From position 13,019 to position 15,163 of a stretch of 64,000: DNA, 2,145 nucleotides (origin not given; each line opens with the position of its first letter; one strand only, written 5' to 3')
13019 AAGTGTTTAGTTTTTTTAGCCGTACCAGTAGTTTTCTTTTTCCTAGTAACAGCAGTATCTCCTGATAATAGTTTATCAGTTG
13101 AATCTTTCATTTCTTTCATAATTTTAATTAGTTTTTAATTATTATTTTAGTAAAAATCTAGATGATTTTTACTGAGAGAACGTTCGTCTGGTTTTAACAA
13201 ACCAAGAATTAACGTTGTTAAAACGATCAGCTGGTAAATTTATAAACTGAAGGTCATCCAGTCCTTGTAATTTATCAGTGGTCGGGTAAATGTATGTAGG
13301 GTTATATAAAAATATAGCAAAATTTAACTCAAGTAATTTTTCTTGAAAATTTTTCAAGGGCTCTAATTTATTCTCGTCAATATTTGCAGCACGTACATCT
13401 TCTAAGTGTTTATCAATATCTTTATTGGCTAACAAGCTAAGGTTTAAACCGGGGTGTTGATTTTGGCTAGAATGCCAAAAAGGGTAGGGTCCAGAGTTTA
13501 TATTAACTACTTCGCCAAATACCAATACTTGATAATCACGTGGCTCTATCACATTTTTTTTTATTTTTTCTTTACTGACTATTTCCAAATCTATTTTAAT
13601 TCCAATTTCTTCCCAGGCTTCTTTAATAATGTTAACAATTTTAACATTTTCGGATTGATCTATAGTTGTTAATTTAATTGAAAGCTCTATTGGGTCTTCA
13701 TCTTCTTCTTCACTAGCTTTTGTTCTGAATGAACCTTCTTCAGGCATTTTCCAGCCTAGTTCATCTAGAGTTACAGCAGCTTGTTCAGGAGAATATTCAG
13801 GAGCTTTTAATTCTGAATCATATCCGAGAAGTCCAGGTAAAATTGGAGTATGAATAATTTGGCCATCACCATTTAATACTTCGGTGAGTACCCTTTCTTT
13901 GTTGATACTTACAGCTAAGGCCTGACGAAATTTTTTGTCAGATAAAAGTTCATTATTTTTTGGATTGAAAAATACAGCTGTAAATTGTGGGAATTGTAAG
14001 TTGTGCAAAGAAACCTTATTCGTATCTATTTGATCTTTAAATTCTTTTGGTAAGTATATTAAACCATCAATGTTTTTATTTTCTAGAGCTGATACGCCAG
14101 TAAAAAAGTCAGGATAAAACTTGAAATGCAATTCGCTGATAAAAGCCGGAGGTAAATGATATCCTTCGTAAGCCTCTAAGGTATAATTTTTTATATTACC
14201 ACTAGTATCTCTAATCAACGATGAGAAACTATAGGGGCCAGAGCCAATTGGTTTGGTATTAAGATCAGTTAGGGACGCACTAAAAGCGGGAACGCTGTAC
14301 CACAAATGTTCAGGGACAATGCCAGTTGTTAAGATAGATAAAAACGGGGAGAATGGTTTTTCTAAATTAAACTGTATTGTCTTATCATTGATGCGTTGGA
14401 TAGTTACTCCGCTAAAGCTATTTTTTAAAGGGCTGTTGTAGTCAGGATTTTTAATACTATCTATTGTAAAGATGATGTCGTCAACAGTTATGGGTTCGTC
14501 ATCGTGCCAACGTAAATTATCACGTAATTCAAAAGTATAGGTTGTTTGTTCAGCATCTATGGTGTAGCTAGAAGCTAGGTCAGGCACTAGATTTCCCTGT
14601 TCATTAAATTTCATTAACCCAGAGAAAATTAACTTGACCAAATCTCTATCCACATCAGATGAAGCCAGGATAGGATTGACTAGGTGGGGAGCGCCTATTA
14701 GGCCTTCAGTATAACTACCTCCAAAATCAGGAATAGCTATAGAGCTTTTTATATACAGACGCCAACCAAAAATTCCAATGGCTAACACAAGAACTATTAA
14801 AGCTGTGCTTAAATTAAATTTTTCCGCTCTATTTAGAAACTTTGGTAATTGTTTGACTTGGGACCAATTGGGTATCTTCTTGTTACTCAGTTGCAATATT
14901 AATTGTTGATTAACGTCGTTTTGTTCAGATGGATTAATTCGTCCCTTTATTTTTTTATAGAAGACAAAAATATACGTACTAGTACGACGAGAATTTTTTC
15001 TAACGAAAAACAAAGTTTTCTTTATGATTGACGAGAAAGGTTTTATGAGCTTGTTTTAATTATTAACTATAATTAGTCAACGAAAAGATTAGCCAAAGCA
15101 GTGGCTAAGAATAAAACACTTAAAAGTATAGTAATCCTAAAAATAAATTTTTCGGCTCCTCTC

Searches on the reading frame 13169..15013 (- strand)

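Call 38: search_protein_families(library=ncbifam, proteins=[window:13169-15013:-], max_evalue=1e-10)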
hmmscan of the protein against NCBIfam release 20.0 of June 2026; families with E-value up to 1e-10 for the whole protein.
window:13169-15013:- (614 aa): 8 families
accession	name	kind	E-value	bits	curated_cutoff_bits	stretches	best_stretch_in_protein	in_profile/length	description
NF045467.1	Opp4A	equivalog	9.5e-39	133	650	1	111-586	48-542/556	oligopeptide ABC transporter substrate-binding protein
TIGR02294.1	nickel_nikA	equivalog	1.5e-34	119.4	393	1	127-555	33-456/501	nickel ABC transporter substrate-binding protein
NF045468.1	Opp5A_nikA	equivalog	4.8e-27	94.6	600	1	131-548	46-435/488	nickel ABC transporter substrate-binding protein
NF043070.1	DppA_dipep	equivalog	9.3e-23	80.6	1005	1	107-422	37-369/535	dipeptide ABC transporter periplasmic-binding protein DppA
NF047575.1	opine_bind_CntA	exception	4.1e-22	78.4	800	1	128-485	64-418/535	staphylopine-dependent metal ABC transporter substrate-binding lipoprotein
TIGR04028.1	SBP_KPN_01854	hypoth_equivalog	1.3e-21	76.8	468.5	1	141-585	43-493/509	TIGR04028 family ABC transporter substrate-binding protein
NF011942.0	PRK15413.1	equivalog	4.4e-16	58.7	594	1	114-421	43-343/512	glutathione ABC transporter substrate-binding protein GsiB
NF011689.0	PRK15109.1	equivalog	1.2e-11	44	560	0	113-422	48-374/547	ABC transporter substrate-binding protein SapA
